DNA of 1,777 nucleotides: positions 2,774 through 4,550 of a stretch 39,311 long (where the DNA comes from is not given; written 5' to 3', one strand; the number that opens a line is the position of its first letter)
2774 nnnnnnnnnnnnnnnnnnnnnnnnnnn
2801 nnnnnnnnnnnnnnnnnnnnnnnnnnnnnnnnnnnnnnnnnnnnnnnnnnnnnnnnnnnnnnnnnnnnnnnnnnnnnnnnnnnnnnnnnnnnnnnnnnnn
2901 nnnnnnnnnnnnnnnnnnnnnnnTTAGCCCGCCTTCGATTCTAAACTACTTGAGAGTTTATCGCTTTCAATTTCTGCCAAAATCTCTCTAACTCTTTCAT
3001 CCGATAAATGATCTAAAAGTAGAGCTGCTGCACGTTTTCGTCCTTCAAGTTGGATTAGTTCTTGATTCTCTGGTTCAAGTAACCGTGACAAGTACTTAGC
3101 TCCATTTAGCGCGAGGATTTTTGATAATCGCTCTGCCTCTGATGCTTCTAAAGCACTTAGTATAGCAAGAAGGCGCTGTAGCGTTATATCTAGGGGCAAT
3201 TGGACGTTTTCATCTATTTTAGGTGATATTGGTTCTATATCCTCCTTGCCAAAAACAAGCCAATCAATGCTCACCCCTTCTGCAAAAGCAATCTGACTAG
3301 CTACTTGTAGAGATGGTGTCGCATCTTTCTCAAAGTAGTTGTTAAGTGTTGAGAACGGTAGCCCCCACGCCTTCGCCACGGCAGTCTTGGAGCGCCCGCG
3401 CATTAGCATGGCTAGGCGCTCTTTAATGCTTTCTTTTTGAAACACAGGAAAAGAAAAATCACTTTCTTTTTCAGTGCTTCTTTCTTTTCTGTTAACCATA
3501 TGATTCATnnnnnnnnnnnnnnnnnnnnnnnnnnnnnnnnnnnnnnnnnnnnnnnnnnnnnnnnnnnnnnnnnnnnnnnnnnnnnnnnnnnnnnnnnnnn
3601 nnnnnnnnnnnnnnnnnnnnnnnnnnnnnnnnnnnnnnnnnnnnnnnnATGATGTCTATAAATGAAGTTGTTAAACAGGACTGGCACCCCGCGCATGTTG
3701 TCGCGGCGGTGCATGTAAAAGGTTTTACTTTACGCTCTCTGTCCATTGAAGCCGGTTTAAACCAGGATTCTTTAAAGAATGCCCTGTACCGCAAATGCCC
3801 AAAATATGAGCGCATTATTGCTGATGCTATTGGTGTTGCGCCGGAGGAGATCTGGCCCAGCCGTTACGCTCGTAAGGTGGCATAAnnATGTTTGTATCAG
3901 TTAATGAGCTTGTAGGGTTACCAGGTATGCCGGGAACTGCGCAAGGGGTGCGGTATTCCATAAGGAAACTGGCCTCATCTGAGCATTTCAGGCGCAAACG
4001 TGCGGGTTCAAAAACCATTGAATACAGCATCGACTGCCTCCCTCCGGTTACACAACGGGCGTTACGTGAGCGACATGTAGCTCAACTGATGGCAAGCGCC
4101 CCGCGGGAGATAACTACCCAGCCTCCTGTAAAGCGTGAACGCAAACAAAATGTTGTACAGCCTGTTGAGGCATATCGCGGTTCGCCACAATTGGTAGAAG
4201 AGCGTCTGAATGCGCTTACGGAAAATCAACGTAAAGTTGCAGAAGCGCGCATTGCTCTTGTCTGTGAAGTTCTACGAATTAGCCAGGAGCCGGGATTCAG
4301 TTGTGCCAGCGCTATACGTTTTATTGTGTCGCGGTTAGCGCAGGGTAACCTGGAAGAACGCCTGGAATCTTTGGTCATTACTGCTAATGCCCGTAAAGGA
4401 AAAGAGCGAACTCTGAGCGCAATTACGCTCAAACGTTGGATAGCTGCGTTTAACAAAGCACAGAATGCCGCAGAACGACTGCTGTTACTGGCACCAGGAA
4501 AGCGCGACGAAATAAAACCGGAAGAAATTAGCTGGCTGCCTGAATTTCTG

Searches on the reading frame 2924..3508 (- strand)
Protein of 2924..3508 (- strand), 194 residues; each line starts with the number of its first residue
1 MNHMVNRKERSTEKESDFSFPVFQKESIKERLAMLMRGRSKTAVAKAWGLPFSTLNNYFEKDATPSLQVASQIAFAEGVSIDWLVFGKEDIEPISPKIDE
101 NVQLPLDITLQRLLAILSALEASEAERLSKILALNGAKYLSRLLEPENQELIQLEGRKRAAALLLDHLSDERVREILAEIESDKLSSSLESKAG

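Call 11: search_protein_families(library=pfam, proteins=[window:2924-3508:-], max_evalue=0.01)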
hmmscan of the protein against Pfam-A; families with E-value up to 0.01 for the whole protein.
window:2924-3508:- (194 aa): 2 families
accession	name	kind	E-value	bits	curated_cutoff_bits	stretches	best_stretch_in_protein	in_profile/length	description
PF07022.19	Phage_CI_repr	-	4.5e-06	27.4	22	1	41-91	15-64/65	Bacteriophage CI repressor helix-turn-helix domain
PF01381.28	HTH_3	-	6.5e-06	26.5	23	1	33-84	4-55/55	Helix-turn-helix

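Call 15: find_related_loci(query=window:2924-3508:-, collection=viral_contigs, flank=3000)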
Query window:2924-3508:- (194 aa) in viral_contigs; peptide patterns used: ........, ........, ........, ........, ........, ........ (x = any residue, [..] = any of these).
42 stretches matched a pattern; 3 encode a relative of the query (tblastn E <= 1e-3); 3 distinct loci.
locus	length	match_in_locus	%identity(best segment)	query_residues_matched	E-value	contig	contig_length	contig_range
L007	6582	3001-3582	100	1-194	1e-127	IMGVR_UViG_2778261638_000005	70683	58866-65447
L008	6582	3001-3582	98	1-194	2e-125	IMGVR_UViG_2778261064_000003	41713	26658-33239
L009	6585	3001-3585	83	1-194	2e-104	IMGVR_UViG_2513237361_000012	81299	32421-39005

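Call 16: find_homologous_proteins(query=window:2924-3508:-, max_evalue=0.00001)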
Query window:2924-3508:- (194 aa): 64 proteins with E <= 0.00001 among 676 candidates.
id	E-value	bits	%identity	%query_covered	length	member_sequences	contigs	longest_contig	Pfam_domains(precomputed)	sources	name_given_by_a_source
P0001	2.3e-112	391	98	100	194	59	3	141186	PF01381.29,PF07022.20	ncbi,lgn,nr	ncbi:regulatory protein [Escherichia coli]|nr:regulatory protein [Escherichia coli]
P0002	3.0e-94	332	84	100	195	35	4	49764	PF01381.29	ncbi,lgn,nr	ncbi:TPA: helix-turn-helix transcriptional regulator [Escherichia coli]|nr:helix-turn-helix transcri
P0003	3.8e-89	315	81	100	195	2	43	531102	PF01381.29,PF07022.20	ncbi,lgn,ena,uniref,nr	ncbi:XRE family transcriptional regulator [Escherichia coli]|uniref:helix-turn-helix domain-containi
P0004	1.7e-88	313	81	100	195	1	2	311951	PF01381.29,PF07022.20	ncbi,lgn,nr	ncbi:bacteriophage CI repressor [Salmonella enterica]|nr:bacteriophage CI repressor [Salmonella ente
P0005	3.6e-88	312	81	100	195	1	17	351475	PF01381.29,PF07022.20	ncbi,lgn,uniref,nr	ncbi:bacteriophage CI repressor [Salmonella enterica subsp. enterica serovar Give]|uniref:helix-turn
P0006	1.4e-87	310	80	100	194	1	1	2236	PF01381.29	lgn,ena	-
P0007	2.7e-86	306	81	98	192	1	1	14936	PF01381.29,PF07022.20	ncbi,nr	ncbi:helix-turn-helix domain-containing protein [Salmonella enterica]|nr:helix-turn-helix domain-con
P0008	3.2e-70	253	66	100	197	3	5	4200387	PF01381.29,PF07022.20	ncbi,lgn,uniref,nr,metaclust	ncbi:helix-turn-helix domain-containing protein [Edwardsiella anguillarum]|uniref:Regulatory protein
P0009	4.0e-70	253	67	100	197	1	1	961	PF01381.29,PF07022.20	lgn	-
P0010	4.5e-70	253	67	100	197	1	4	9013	PF01381.29,PF07022.20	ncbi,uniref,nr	ncbi:TPA: helix-turn-helix transcriptional regulator [Salmonella enterica]|uniref:Helix-turn-helix t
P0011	7.4e-50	187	55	94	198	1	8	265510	PF01381.29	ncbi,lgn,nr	ncbi:helix-turn-helix transcriptional regulator [Salmonella enterica]|nr:helix-turn-helix transcript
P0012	8.7e-50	187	54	94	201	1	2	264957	PF01381.29,PF07022.20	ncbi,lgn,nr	ncbi:helix-turn-helix domain-containing protein [Salmonella enterica]|nr:helix-turn-helix domain-con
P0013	1.2e-49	187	54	94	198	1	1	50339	PF01381.29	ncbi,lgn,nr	ncbi:helix-turn-helix transcriptional regulator [Salmonella enterica subsp. salamae]|nr:helix-turn-h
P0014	1.3e-49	186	55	94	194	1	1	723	PF01381.29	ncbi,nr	ncbi:helix-turn-helix transcriptional regulator, partial [Salmonella enterica]|nr:helix-turn-helix t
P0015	1.3e-49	186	54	94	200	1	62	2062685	PF01381.29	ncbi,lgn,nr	ncbi:helix-turn-helix transcriptional regulator [Salmonella enterica]|nr:XRE family transcriptional 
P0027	8.4e-49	184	52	94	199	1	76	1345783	PF01381.29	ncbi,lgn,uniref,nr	ncbi:helix-turn-helix transcriptional regulator [Salmonella enterica subsp. enterica]|uniref:Helix-t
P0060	4.1e-31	126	43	85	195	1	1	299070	PF07022.20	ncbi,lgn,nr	ncbi:bacteriophage CI repressor [Salmonella enterica]|nr:bacteriophage CI repressor [Salmonella ente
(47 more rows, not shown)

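Call 19: find_encoding_contigs(protein=P0008, flank=2500, max_places=2)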
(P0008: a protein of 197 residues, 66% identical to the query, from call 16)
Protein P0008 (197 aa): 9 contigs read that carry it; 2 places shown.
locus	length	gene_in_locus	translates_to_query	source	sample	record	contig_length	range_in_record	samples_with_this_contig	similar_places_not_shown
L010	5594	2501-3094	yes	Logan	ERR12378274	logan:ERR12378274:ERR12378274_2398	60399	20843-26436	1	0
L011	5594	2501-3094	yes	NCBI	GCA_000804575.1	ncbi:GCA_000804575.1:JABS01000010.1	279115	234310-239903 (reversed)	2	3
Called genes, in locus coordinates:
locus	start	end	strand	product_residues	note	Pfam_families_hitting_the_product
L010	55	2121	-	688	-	PF09299:Mu-transpos_C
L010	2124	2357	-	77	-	PF13693:HTH_35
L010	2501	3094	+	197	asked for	PF01381:HTH_3 (weak), PF07022:Phage_CI_repr (weak)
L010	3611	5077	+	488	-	PF03577:Peptidase_C69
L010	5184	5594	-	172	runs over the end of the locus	PF11939:NiFe-hyd_HybE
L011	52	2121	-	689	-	PF09299:Mu-transpos_C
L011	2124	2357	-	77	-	PF13693:HTH_35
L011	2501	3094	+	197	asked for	PF01381:HTH_3 (weak), PF07022:Phage_CI_repr (weak)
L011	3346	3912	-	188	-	PF13580:SIS_2, PF22198:GKRP_SIS_2, PF22645:GKRP_SIS_N, PF01380:SIS (weak)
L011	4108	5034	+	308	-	PF00126:HTH_1, PF03466:LysR_substrate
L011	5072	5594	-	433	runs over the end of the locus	PF03605:DcuA_DcuB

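Call 20: find_encoding_contigs(protein=P0004, flank=2500, max_places=2)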
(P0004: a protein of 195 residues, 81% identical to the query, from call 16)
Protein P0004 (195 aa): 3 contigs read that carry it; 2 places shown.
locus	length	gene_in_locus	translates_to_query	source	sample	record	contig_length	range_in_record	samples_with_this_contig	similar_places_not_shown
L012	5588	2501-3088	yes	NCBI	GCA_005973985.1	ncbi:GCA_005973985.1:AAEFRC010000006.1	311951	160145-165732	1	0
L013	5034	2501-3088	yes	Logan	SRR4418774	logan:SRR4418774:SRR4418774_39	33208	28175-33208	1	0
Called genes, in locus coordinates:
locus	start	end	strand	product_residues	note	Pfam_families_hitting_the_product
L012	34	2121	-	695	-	PF02316:HTH_Tnp_Mu_1, PF09299:Mu-transpos_C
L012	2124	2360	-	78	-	PF13693:HTH_35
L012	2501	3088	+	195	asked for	PF01381:HTH_3 (faint), PF07022:Phage_CI_repr (weak)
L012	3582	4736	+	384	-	PF08331:QueG_DUF1730, PF13484:Fer4_16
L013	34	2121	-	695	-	PF02316:HTH_Tnp_Mu_1, PF09299:Mu-transpos_C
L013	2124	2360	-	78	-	PF13693:HTH_35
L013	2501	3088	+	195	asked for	PF01381:HTH_3 (faint), PF07022:Phage_CI_repr (weak)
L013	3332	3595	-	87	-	PF03853:YjeF_N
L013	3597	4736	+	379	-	PF08331:QueG_DUF1730, PF13484:Fer4_16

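Call 21: find_encoding_contigs(protein=P0027, flank=2500, max_places=2)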
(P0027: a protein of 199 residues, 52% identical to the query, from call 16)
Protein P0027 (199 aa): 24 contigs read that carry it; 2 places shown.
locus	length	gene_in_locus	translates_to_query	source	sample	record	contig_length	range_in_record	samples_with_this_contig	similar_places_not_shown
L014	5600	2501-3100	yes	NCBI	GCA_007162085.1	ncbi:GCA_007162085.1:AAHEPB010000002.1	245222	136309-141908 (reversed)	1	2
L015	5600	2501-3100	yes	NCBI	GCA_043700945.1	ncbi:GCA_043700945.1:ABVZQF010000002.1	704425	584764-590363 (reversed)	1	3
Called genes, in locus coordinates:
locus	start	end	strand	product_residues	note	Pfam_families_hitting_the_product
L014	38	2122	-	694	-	PF02316:HTH_Tnp_Mu_1, PF09299:Mu-transpos_C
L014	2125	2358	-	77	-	PF13693:HTH_35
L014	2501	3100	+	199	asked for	PF01381:HTH_3 (weak)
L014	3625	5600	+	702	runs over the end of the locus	PF07715:Plug, PF00593:TonB_dep_Rec_b-barrel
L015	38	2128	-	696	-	PF02316:HTH_Tnp_Mu_1, PF09299:Mu-transpos_C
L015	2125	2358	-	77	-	PF13693:HTH_35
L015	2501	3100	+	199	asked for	PF01381:HTH_3 (weak)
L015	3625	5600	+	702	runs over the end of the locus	PF07715:Plug, PF00593:TonB_dep_Rec_b-barrel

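Call 22: find_encoding_contigs(protein=P0011, flank=2500, max_places=2)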
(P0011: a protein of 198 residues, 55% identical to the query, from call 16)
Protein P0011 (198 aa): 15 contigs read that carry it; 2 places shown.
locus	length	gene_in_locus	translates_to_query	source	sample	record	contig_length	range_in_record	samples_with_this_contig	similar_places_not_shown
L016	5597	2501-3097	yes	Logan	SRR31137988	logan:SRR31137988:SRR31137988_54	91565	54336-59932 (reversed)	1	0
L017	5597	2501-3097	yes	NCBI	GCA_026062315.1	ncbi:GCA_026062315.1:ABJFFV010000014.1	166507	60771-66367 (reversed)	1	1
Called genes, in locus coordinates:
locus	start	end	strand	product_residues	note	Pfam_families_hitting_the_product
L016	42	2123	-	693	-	PF02316:HTH_Tnp_Mu_1, PF09299:Mu-transpos_C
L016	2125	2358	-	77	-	PF13693:HTH_35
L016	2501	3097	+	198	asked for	PF01381:HTH_3 (weak)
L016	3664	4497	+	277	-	PF00874:PRD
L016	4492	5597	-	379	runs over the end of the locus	PF01306:LacY_symp, PF03825:Nuc_H_symport, PF07690:MFS_1, PF12832:MFS_1_like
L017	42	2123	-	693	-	PF02316:HTH_Tnp_Mu_1, PF09299:Mu-transpos_C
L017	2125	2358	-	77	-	PF13693:HTH_35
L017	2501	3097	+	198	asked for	PF01381:HTH_3 (weak)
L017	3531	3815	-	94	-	PF00216:Bac_DNA_binding, PF18291:HU-HIG (weak)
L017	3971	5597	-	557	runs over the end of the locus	PF00575:S1 (weak), PF17092:PCB_OB (faint), PF21710:Spt6_S1 (faint), PF00575:S1, PF23459:S1_RRP5 (weak), PF00575:S1, PF23459:S1_RRP5 (weak), PF00575:S1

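Call 23: find_encoding_contigs(protein=P0060, flank=2500, max_places=2)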
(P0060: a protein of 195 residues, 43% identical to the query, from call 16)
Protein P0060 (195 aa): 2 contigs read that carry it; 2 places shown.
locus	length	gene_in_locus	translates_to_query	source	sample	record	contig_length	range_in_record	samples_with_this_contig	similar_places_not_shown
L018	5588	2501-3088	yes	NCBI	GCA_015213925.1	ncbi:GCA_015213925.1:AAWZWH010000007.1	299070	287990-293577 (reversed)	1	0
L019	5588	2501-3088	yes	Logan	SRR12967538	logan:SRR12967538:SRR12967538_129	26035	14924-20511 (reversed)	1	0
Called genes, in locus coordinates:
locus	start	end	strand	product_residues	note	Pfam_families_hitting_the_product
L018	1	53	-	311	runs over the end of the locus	PF05621:TniB (weak), PF13401:AAA_22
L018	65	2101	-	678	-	PF02316:HTH_Tnp_Mu_1, PF00665:rve, PF13683:rve_3 (faint), PF09299:Mu-transpos_C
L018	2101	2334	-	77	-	PF13693:HTH_35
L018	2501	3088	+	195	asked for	PF07022:Phage_CI_repr (weak)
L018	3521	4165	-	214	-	PF02798:GST_N, PF13417:GST_N_3, PF13409:GST_N_2, PF14834:GST_C_4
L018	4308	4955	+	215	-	PF02798:GST_N, PF13417:GST_N_3, PF13409:GST_N_2, PF00043:GST_C, PF13410:GST_C_2 (weak)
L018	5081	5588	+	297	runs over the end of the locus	PF01370:Epimerase, PF13460:NAD_binding_10, PF16363:GDP_Man_Dehyd, PF08338:DUF1731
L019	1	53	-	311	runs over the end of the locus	PF05621:TniB (weak), PF13401:AAA_22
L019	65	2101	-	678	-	PF02316:HTH_Tnp_Mu_1, PF00665:rve, PF13683:rve_3 (faint), PF09299:Mu-transpos_C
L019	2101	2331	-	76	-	PF13693:HTH_35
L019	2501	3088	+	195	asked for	PF07022:Phage_CI_repr (weak)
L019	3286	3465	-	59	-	PF00149:Metallophos (weak)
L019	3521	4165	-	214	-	PF02798:GST_N, PF13417:GST_N_3, PF13409:GST_N_2, PF14834:GST_C_4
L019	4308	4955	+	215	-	PF02798:GST_N, PF13417:GST_N_3, PF13409:GST_N_2, PF00043:GST_C, PF13410:GST_C_2 (weak)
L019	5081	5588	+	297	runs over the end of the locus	PF01370:Epimerase, PF13460:NAD_binding_10, PF16363:GDP_Man_Dehyd, PF08338:DUF1731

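Call 24: find_encoding_contigs(protein=P0010, flank=2500, max_places=2)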
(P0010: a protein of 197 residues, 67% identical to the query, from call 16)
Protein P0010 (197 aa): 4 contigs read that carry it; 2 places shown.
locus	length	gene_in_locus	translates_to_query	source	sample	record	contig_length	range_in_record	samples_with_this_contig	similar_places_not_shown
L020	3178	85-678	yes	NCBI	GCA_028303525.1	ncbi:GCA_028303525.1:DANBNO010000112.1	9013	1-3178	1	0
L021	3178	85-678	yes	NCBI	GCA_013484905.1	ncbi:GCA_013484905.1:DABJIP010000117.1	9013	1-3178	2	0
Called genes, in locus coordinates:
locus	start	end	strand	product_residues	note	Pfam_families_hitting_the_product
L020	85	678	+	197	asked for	PF01381:HTH_3 (weak), PF07022:Phage_CI_repr (weak)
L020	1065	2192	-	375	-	PF01546:Peptidase_M20, PF07687:M20_dimer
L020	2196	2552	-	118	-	PF03960:ArsC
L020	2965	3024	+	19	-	PF28148:YpfM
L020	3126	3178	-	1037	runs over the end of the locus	PF00873:ACR_tran, PF02355:SecD_SecF_C (faint), PF03176:MMPL (weak)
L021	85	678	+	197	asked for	PF01381:HTH_3 (weak), PF07022:Phage_CI_repr (weak)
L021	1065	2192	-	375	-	PF01546:Peptidase_M20, PF07687:M20_dimer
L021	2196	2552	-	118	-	PF03960:ArsC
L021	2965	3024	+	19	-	PF28148:YpfM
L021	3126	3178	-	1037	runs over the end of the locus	PF00873:ACR_tran, PF02355:SecD_SecF_C (faint), PF03176:MMPL (weak)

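Call 25: find_encoding_contigs(protein=P0003, flank=2500, max_places=2)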
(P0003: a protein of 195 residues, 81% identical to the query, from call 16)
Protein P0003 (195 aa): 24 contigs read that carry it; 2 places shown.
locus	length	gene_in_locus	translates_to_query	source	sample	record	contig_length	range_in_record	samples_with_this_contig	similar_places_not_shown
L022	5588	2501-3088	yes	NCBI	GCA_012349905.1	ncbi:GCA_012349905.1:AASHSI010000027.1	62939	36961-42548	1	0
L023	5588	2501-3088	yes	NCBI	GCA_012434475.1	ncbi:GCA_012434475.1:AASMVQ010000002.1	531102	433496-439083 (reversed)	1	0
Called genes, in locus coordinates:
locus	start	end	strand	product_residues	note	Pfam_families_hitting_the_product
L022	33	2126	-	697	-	PF02316:HTH_Tnp_Mu_1, PF09299:Mu-transpos_C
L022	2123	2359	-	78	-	PF13693:HTH_35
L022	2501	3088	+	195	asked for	PF01381:HTH_3 (faint), PF07022:Phage_CI_repr (faint)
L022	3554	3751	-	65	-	-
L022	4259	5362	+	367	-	PF00267:Porin_1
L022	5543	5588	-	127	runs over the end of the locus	PF06530:Phage_antitermQ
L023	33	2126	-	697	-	PF02316:HTH_Tnp_Mu_1, PF09299:Mu-transpos_C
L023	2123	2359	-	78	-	PF13693:HTH_35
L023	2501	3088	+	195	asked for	PF01381:HTH_3 (faint), PF07022:Phage_CI_repr (faint)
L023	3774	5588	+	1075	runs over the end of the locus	PF08400:phage_tail_N, PF07484:Collar, PF03335:Phage_fiber (faint)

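Call 45: search_solved_structures(query=window:2924-3508:-, max_evalue=1)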
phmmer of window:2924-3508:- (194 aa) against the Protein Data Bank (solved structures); distinct sequences matched with E-value up to 1: 5.
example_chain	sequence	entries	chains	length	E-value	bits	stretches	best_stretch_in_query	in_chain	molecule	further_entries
7k3z_A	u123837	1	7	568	0.12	15.5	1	13-127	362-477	60 kDa chaperonin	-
4hk5_A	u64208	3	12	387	0.15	15.2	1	58-147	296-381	Uracil-5-carboxylate decarboxylase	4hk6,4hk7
4lan_A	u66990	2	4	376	0.45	13.7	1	58-141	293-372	Uracil-5-carboxylate decarboxylase | Cordyceps militaris IDCase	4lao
4lal_A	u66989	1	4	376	0.75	12.9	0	58-141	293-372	Uracil-5-carboxylate decarboxylase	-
4lak_A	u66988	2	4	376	0.8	12.8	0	58-141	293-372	Uracil-5-carboxylate decarboxylase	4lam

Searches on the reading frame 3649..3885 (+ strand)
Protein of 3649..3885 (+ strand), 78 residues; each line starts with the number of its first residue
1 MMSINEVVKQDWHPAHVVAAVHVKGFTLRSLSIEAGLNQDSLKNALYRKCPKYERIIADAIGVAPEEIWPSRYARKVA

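Call 11: search_protein_families(library=pfam, proteins=[window:3649-3885:+], max_evalue=0.01)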
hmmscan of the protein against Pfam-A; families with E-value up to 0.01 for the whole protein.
window:3649-3885:+ (78 aa): 1 family
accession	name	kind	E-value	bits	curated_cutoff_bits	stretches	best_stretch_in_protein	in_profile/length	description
PF13693.12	HTH_35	-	2.9e-25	88.5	25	1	11-75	1-65/75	Winged helix-turn-helix DNA-binding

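Call 38: find_related_loci(query=window:3649-3885:+, collection=viral_contigs, flank=2500)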
Query window:3649-3885:+ (78 aa) in viral_contigs; peptide patterns used: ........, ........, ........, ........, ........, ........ (x = any residue, [..] = any of these).
123 stretches matched a pattern; 109 encode a relative of the query (tblastn E <= 1e-3); the best 80 are kept; 80 distinct loci.
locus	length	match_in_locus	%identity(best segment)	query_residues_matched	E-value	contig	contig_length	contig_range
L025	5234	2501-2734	100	1-78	2e-50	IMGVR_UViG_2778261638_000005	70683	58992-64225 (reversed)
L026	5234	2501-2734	100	1-78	1e-50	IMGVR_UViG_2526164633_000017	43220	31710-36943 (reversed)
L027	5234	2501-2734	99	1-78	2e-50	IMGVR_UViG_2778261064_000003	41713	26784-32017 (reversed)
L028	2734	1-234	100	1-78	2e-50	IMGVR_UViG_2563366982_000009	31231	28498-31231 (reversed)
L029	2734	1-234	100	1-78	2e-50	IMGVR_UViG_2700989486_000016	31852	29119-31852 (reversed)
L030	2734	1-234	100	1-78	2e-50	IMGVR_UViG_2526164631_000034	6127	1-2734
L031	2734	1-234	99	1-78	6e-50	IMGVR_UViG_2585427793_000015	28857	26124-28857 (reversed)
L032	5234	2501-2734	96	1-78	2e-49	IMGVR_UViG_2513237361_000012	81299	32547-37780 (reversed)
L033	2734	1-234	96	1-78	5e-49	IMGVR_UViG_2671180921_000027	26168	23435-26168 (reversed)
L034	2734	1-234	96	1-78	6e-49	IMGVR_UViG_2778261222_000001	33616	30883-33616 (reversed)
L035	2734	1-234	81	1-78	8e-41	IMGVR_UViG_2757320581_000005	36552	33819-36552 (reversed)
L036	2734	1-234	79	1-78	1e-40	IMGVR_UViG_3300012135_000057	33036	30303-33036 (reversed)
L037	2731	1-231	82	2-78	1e-39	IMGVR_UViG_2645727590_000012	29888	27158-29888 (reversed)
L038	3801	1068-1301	78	1-78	1e-38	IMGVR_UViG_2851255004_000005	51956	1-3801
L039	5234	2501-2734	74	1-78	1e-36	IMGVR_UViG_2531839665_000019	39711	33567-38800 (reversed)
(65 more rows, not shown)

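Call 44: search_solved_structures(query=window:3649-3885:+, max_evalue=0.01)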
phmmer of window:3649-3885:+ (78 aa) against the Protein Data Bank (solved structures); distinct sequences matched with E-value up to 0.01: 2.
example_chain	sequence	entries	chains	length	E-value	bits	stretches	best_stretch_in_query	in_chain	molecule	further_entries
7f9h_A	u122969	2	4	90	3.6e-17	65.5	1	9-76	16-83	EnrR repressor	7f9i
1neq_A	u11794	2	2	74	6.2e-13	52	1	9-74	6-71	DNA-BINDING PROTEIN NER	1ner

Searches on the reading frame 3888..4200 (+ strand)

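Call 43: search_solved_structures(query=window:3888-4200:+, max_evalue=1, show_alignments=1)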
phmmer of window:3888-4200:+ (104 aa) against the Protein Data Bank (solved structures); distinct sequences matched with E-value up to 1: 5.
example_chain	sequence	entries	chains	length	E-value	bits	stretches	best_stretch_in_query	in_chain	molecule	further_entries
1tns_A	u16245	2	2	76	4.6e-06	30.4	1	2-62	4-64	MU-TRANSPOSASE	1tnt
1g4d_A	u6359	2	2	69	0.01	19.7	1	3-55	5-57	REPRESSOR PROTEIN C | PROTEIN (MU BACTERIOPHAGE C REPRESSOR PROTEIN)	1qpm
6ahy_B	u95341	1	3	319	0.19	15.6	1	14-71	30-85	Proto-oncogene Wnt-3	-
21kr_A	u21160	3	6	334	0.74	13.8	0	14-71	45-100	Protein Wnt-3a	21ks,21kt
7r81_m1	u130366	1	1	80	0.92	13.4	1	24-88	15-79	60S ribosomal protein L38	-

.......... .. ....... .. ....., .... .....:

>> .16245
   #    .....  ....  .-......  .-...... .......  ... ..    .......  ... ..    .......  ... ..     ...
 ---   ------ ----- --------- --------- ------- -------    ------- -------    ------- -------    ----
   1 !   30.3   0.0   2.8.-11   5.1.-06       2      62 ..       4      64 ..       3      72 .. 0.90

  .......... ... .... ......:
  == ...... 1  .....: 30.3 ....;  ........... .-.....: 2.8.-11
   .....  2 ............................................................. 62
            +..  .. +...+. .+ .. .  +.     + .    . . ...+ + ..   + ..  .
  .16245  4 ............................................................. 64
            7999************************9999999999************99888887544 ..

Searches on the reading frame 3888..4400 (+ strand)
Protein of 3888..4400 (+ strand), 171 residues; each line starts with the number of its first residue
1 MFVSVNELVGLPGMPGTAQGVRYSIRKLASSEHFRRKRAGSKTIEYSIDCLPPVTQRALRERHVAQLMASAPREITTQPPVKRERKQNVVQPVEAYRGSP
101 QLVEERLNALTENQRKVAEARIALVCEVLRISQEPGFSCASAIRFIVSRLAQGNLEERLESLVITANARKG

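Call 39: find_related_loci(query=window:3888-4400:+, collection=viral_contigs, flank=2500)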
Query window:3888-4400:+ (171 aa) in viral_contigs; peptide patterns used: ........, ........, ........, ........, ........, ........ (x = any residue, [..] = any of these).
39 stretches matched a pattern; 23 encode a relative of the query (tblastn E <= 1e-3); 23 distinct loci.
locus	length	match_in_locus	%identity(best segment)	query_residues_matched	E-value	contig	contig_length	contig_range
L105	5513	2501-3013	100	1-171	7e-113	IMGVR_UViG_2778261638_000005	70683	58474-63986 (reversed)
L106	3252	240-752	99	1-171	3e-113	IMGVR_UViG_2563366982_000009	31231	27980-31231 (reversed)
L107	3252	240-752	99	1-171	5e-113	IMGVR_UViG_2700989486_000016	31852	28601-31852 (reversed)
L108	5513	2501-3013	99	1-171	6e-112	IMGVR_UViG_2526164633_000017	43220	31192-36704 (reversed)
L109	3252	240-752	99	1-171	5e-113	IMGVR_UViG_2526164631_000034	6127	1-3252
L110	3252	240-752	98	1-171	4e-112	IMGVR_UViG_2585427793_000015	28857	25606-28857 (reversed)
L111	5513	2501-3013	94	1-171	2e-108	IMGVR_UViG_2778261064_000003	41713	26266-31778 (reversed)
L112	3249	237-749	65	1-171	1e-73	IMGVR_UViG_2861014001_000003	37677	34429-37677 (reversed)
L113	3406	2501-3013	68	2-171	1e-73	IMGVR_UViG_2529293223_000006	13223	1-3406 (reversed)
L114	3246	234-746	66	1-171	1e-69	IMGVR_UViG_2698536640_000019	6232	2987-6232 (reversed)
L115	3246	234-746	65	1-171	4e-69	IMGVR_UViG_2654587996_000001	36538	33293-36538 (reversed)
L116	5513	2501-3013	62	1-171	4e-67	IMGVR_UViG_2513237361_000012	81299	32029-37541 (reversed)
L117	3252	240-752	61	1-171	1e-66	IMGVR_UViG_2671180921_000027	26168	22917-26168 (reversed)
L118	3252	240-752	60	1-171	1e-65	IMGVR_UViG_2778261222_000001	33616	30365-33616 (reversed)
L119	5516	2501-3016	58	1-171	1e-59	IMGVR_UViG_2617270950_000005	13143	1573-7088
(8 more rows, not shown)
